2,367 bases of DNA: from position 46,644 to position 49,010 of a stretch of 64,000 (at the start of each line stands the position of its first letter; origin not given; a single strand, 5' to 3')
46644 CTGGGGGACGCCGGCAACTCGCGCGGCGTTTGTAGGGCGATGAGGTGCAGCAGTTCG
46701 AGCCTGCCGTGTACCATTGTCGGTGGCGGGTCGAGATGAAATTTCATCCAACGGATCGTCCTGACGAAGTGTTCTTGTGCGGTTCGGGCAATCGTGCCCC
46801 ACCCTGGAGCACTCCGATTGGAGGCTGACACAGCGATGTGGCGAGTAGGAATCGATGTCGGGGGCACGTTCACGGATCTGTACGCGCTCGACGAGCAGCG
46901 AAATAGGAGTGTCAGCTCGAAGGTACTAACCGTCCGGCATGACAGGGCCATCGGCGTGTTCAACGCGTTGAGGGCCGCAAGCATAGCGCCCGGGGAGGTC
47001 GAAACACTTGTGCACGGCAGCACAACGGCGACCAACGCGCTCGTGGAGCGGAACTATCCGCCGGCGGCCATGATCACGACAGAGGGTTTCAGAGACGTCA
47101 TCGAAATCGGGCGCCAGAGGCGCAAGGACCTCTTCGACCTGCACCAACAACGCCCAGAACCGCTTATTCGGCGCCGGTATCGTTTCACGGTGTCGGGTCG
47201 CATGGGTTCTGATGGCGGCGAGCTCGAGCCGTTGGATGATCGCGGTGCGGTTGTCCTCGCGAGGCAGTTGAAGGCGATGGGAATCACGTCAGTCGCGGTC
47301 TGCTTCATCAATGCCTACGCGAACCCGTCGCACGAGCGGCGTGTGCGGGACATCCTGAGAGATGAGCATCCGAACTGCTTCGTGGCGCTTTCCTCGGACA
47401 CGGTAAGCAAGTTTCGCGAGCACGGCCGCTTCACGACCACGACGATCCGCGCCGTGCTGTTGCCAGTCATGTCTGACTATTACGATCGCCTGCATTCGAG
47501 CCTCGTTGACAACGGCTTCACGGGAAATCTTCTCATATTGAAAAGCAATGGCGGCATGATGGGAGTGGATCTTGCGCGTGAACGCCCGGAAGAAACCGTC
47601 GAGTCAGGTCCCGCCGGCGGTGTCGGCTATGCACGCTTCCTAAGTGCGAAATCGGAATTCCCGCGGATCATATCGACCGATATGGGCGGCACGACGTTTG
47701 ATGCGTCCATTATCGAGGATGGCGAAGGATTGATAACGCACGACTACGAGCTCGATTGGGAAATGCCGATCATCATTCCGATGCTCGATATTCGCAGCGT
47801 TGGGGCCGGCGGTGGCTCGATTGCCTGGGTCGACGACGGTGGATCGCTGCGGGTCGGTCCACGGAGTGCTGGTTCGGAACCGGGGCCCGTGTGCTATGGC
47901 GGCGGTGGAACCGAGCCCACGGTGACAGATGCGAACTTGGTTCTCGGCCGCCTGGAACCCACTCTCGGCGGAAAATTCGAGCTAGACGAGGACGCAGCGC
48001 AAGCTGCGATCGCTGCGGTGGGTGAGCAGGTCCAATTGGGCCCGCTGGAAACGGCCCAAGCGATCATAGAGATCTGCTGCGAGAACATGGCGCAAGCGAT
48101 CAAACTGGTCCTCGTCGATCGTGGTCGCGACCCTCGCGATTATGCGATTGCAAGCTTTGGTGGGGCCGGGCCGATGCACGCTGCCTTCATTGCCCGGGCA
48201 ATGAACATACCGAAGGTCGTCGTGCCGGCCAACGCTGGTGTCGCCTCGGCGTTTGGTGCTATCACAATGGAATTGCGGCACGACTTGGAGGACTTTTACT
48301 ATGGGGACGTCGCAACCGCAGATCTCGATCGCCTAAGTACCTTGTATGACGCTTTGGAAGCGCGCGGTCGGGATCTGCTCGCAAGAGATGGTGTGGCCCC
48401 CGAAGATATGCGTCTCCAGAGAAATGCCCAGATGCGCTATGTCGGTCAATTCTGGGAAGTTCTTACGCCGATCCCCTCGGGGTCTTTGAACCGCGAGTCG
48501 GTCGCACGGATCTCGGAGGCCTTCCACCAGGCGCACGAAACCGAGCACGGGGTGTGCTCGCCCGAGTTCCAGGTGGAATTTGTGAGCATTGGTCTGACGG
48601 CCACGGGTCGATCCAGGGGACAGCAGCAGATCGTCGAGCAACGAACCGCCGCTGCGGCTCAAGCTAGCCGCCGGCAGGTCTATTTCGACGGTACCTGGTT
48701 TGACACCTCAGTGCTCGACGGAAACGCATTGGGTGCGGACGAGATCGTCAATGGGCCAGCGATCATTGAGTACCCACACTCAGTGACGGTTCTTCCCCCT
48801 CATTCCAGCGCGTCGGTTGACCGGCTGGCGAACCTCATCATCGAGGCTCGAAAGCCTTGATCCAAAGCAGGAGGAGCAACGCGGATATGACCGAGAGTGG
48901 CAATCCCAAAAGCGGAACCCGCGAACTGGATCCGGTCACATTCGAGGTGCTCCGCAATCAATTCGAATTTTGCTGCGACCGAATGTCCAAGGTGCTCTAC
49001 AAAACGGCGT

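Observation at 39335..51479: Mo-hydroxylase, then SDR, then hydantoinase/carboxylase-family pair, then SDR: an ethylbenzene-pathway-like (Ebd-Ped-Apc) gene logic in a lower-GC inserted module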

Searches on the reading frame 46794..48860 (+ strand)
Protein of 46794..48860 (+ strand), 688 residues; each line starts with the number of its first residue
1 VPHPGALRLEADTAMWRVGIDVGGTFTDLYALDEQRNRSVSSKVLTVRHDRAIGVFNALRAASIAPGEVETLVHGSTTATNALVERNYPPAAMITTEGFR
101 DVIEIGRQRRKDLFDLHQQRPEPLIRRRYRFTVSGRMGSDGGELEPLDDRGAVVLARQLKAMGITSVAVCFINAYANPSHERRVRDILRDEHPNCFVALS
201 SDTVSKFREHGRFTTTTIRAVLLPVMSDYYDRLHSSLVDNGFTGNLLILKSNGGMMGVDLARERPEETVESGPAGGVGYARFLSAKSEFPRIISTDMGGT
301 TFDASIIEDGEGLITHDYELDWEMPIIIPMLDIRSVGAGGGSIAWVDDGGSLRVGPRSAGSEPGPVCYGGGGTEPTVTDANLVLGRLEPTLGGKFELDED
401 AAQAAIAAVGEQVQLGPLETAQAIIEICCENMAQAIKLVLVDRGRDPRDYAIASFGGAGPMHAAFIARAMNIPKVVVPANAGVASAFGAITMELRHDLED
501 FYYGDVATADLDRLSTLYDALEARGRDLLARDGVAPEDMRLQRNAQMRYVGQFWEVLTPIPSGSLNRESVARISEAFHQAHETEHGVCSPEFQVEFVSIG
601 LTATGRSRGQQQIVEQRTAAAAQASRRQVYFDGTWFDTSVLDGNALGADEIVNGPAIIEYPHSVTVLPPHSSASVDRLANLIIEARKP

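Call 3: search_protein_families(library=pfam, proteins=[window:46794-48860:+])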
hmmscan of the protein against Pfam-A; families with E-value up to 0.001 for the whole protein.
window:46794-48860:+ (688 aa): 3 families
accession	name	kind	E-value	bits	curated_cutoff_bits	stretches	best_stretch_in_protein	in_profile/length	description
PF01968.24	Hydantoinase_A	-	5.4e-89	298.7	22.9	1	212-496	1-289/291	Hydantoinase/oxoprolinase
PF05378.19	Hydant_A_N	-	8.6e-50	169.3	25.2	1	17-191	1-175/176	Hydantoinase/oxoprolinase N-terminal region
PF19278.4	Hydant_A_C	-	1.4e-14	54.4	21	1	511-677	11-184/193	Hydantoinase/oxoprolinase C-terminal domain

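Call 4: search_protein_families(library=ncbifam, proteins=[window:46794-48860:+])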
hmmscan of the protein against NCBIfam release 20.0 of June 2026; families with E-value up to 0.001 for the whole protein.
window:46794-48860:+ (688 aa): 3 families
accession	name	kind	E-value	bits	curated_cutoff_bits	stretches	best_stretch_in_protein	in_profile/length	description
NF050156.1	CapLactmsAlpCapA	equivalog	2.1e-141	472.5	1000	1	16-680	1-682/689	caprolactamase subunit alpha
NF042975.2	AcphenoCarb_ApcC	equivalog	4.3e-85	286.4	1500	1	11-684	4-710/733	acetophenone carboxylase subunit gamma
NF042960.1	AcphenoCarb_ApcA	equivalog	1.4e-52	178.9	1250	1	156-681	130-653/658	acetophenone carboxylase subunit alpha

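Call 12: search_solved_structures(query=window:46794-48860:+)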
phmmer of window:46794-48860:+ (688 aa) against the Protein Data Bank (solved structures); distinct sequences matched with E-value up to 0.001: 6.
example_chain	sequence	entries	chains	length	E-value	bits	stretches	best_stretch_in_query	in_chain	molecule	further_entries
7hk5_A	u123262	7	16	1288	2.7e-127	429.2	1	15-684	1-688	N-methylhydantoinase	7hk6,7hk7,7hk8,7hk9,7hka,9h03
6yra_A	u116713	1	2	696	3e-105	356.4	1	15-679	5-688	5-oxoprolinase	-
5l9w_B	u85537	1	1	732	1.2e-83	285.1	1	14-687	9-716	Acetophenone carboxylase gamma subunit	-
5svb_B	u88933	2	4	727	3.6e-54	187.6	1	18-669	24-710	Acetone carboxylase beta subunit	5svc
5m45_B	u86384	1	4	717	6.6e-54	186.7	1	18-669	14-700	Acetone carboxylase beta subunit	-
5l9w_b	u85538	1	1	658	7.5e-47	163.4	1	156-680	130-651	Acetophenone carboxylase alpha subunit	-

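Call 24: find_homologous_proteins(query=window:46836-48860:+)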
Query window:46836-48860:+ (674 aa): 8000 proteins with E <= 0.001 among 8000 candidates; the best 120 are listed.
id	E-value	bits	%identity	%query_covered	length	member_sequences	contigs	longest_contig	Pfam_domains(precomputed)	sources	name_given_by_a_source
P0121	0.0e+0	1518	100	100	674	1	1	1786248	PF01968.25,PF19278.5,PF05378.20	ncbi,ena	-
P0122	0.0e+0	1196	77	100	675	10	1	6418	PF01968.25,PF19278.5,PF05378.20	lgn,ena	-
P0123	0.0e+0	1187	77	99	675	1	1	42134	PF01968.25,PF19278.5,PF05378.20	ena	-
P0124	0.0e+0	1186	77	99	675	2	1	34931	PF01968.25,PF19278.5,PF05378.20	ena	-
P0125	0.0e+0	1086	72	99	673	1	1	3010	PF01968.25,PF19278.5,PF05378.20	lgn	-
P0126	0.0e+0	1086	71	99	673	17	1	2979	PF01968.25,PF19278.5,PF05378.20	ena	-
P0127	0.0e+0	1086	71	99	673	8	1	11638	PF01968.25,PF19278.5,PF05378.20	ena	-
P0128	0.0e+0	1078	71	99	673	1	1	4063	PF01968.25,PF19278.5,PF05378.20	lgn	-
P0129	0.0e+0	1078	71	99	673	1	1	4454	PF01968.25,PF19278.5,PF05378.20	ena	-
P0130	0.0e+0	1077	71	99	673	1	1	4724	PF01968.25,PF19278.5,PF05378.20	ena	-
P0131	0.0e+0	1075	71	99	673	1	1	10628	PF01968.25,PF19278.5,PF05378.20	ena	-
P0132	0.0e+0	1073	70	99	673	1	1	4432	PF01968.25,PF19278.5,PF05378.20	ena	-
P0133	0.0e+0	1073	70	99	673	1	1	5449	PF01968.25,PF19278.5,PF05378.20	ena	-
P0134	0.0e+0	1072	70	99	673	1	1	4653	PF01968.25,PF19278.5,PF05378.20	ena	-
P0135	0.0e+0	1066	70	99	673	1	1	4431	PF01968.25,PF19278.5,PF05378.20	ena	-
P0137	0.0e+0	1060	70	99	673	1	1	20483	PF01968.25,PF19278.5,PF05378.20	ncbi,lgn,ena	-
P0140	7.3e-295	998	66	99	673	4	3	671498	PF01968.25,PF19278.5,PF05378.20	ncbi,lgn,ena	-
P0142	3.6e-292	989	65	99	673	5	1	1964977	PF01968.25,PF19278.5,PF05378.20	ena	-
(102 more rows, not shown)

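Call 25: find_encoding_contigs(protein=P0121, flank=3000, max_places=2)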
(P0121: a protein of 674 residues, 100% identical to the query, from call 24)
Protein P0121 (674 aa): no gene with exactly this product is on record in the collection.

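Call 26: find_encoding_contigs(protein=P0123, flank=10000, max_places=2)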
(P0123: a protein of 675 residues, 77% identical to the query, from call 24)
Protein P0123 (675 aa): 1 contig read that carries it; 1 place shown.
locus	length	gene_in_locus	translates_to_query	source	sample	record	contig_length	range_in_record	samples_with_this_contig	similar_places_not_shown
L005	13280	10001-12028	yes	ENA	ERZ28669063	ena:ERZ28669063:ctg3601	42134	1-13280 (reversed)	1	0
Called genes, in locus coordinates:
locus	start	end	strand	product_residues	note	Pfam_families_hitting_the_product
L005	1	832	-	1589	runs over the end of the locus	PF00310:GATase_2, PF04898:Glu_syn_central, PF01645:Glu_synthase, PF01493:GXGXG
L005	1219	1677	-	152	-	PF00011:HSP20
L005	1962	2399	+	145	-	-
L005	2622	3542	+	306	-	PF12146:Hydrolase_4, PF00561:Abhydrolase_1, PF12697:Abhydrolase_6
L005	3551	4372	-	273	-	PF00459:Inositol_P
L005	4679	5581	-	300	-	PF05013:FGase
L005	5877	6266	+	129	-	PF00072:Response_reg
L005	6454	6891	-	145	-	PF13279:4HBT_2, PF03061:4HBT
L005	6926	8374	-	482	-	PF16350:FAO_M, PF01571:GCV_T, PF04268:SoxG (faint), PF08669:GCV_T_C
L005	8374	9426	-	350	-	PF07992:Pyr_redox_2 (weak), PF00070:Pyr_redox (faint), PF00890:FAD_binding_2 (faint), PF01266:DAO, PF13738:Pyr_redox_3 (faint)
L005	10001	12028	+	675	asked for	PF05378:Hydant_A_N, PF01968:Hydantoinase_A, PF19278:Hydant_A_C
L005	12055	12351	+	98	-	PF02538:Hydantoinase_B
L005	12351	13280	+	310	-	?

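Call 27: find_encoding_contigs(protein=P0137, flank=10000, max_places=2)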
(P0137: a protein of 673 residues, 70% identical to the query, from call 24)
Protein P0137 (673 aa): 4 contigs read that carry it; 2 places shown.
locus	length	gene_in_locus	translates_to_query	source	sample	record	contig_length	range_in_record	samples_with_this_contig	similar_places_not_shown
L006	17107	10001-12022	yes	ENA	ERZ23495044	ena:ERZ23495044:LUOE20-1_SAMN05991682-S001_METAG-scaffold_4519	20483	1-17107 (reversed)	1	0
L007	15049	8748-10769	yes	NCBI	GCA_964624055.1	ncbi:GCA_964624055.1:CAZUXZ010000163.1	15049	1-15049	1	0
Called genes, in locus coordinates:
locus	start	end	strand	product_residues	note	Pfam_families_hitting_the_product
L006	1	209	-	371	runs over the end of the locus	PF00561:Abhydrolase_1, PF10230:LIDHydrolase (weak), PF12146:Hydrolase_4, PF12697:Abhydrolase_6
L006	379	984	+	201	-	PF16036:Chalcone_3, PF16035:Chalcone_2 (weak)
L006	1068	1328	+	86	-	PF00291:PALP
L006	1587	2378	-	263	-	PF00561:Abhydrolase_1, PF02089:Palm_thioest, PF12146:Hydrolase_4, PF12697:Abhydrolase_6, PF03096:Ndr (weak)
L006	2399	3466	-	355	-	PF00296:Bac_luciferase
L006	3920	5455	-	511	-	PF04244:DPRP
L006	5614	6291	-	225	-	PF13561:adh_short_C2, PF00106:adh_short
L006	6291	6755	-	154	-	PF11911:DUF3429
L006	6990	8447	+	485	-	PF01425:Amidase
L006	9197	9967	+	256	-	PF00106:adh_short, PF08659:KR, PF23441:SDR (weak), PF13561:adh_short_C2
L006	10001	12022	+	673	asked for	PF05378:Hydant_A_N, PF01968:Hydantoinase_A, PF19278:Hydant_A_C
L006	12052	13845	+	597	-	PF02538:Hydantoinase_B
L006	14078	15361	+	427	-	PF12867:DinB_2, PF03781:FGE-sulfatase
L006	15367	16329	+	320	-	PF10017:Methyltransf_33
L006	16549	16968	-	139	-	PF00903:Glyoxalase, PF18029:Glyoxalase_6 (weak)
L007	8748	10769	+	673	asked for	PF05378:Hydant_A_N, PF01968:Hydantoinase_A, PF19278:Hydant_A_C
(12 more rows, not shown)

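Call 28: list_cluster_members(proteins=[P0121, P0001, P0123])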
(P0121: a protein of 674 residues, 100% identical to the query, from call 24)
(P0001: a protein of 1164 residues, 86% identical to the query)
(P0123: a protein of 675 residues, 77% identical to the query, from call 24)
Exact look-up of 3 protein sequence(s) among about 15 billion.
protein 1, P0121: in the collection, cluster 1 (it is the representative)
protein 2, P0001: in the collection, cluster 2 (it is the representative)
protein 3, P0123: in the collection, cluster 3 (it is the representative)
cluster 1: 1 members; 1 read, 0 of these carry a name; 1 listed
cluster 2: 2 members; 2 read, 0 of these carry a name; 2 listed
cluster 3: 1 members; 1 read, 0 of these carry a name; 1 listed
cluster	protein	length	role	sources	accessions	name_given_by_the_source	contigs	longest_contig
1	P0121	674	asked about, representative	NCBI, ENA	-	-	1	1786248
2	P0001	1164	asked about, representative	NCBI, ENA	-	-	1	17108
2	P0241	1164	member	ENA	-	-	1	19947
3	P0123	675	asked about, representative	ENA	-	-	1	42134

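Call 32: find_related_loci(query=window:46836-48860:+, collection=metagenome_contigs, flank=10000)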
Query window:46836-48860:+ (674 aa) in metagenome_contigs; peptide patterns used: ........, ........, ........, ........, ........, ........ (x = any residue, [..] = any of these).
88 stretches matched a pattern; 81 encode a relative of the query (tblastn E <= 1e-3); the best 80 are kept; 80 distinct loci.
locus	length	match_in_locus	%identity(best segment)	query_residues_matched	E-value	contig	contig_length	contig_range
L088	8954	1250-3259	72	1-669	0e+0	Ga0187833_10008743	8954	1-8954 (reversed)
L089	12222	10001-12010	61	1-669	0e+0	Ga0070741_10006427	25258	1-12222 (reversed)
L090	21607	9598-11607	61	1-669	0e+0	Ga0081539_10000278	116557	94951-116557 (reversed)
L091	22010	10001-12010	61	1-669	0e+0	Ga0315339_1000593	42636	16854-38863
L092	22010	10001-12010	61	1-669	0e+0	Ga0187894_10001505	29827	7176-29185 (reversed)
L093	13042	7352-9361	60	1-669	0e+0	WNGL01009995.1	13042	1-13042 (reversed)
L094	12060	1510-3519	60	1-669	0e+0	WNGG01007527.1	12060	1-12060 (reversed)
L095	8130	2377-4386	61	1-669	0e+0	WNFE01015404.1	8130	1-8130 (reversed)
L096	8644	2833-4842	61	1-669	0e+0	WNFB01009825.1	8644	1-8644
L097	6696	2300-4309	61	1-669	0e+0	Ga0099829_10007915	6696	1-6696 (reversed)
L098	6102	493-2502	61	1-669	0e+0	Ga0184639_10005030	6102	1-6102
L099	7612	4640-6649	60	1-669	0e+0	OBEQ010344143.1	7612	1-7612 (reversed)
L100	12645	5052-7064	57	1-670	0e+0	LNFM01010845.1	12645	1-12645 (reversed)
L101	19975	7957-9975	57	1-673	0e+0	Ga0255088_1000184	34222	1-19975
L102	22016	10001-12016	57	1-669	0e+0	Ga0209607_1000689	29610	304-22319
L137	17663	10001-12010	64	1-669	0e+0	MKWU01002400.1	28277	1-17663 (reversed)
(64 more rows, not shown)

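Call 63: find_encoding_contigs(protein=P0124, flank=10000, max_places=1)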
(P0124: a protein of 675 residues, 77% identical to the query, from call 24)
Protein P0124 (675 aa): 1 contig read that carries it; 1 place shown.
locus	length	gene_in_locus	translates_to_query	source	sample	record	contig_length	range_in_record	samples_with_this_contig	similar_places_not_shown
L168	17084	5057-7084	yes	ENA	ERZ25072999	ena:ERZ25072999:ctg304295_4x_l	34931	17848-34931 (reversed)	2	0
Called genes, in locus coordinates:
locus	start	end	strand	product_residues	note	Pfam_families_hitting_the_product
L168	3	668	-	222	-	?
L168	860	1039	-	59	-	-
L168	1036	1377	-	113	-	-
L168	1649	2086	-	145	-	PF13279:4HBT_2, PF03061:4HBT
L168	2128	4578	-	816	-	PF00890:FAD_binding_2, PF01266:DAO, PF01494:FAD_binding_3 (faint), PF07992:Pyr_redox_2 (faint), PF13450:NAD_binding_8 (faint), PF16350:FAO_M, PF01571:GCV_T, PF08669:GCV_T_C, +1 more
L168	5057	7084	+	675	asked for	PF05378:Hydant_A_N, PF01968:Hydantoinase_A, PF19278:Hydant_A_C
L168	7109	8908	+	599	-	PF02538:Hydantoinase_B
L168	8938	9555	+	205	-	PF12844:HTH_19, PF13560:HTH_31, PF01381:HTH_3, PF13443:HTH_26 (weak), PF07883:Cupin_2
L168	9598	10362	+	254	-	PF00106:adh_short, PF08659:KR, PF13561:adh_short_C2, PF08643:DUF1776 (weak)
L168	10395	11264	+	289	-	PF00941:FAD_binding_5, PF03450:CO_deh_flav_C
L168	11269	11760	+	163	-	PF00111:Fer2 (weak), PF13085:Fer2_3 (weak), PF01799:Fer2_2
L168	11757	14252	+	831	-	PF01315:Ald_Xan_dh_C, PF02738:MoCoBD_1, PF20256:MoCoBD_2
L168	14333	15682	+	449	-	PF00202:Aminotran_3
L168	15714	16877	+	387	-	PF05222:AlaDh_PNT_N, PF07992:Pyr_redox_2 (weak), PF01262:AlaDh_PNT_C, PF01488:Shikimate_DH (weak), PF02826:2-Hacid_dh_C (weak), PF03446:NAD_binding_2 (faint), PF03807:F420_oxidored (weak)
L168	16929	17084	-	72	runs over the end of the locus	-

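Call 64: find_encoding_contigs(protein=P0140, flank=10000, max_places=1)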
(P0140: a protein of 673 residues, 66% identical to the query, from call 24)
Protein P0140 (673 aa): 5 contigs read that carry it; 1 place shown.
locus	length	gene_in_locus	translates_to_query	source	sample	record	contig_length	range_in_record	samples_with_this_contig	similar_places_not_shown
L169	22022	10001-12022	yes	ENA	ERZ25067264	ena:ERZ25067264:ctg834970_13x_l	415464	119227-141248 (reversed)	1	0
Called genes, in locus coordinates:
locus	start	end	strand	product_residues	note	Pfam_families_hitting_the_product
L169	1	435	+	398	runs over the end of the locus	-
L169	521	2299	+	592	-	PF00999:Na_H_Exchanger, PF02254:TrkA_N, PF27452:KefB_C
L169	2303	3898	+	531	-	-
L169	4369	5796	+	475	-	PF01425:Amidase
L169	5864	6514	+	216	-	PF01323:DSBA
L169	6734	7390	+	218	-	PF00551:Formyl_trans_N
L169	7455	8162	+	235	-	PF00117:GATase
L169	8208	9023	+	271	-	PF00089:Trypsin, PF13365:Trypsin_2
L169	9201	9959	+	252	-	PF00106:adh_short, PF08659:KR, PF13561:adh_short_C2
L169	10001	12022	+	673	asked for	PF05378:Hydant_A_N, PF01968:Hydantoinase_A, PF19278:Hydant_A_C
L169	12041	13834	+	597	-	PF02538:Hydantoinase_B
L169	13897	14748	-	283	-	-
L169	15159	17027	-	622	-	PF01011:PQQ, PF13360:PQQ_2, PF13570:Beta-prop_ACSF4 (weak), PF07774:EMC1_C (faint), PF13360:PQQ_2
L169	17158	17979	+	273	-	PF13385:Laminin_G_3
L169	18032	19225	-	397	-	PF00364:Biotin_lipoyl, PF02817:E3_binding, PF00198:2-oxoacid_dh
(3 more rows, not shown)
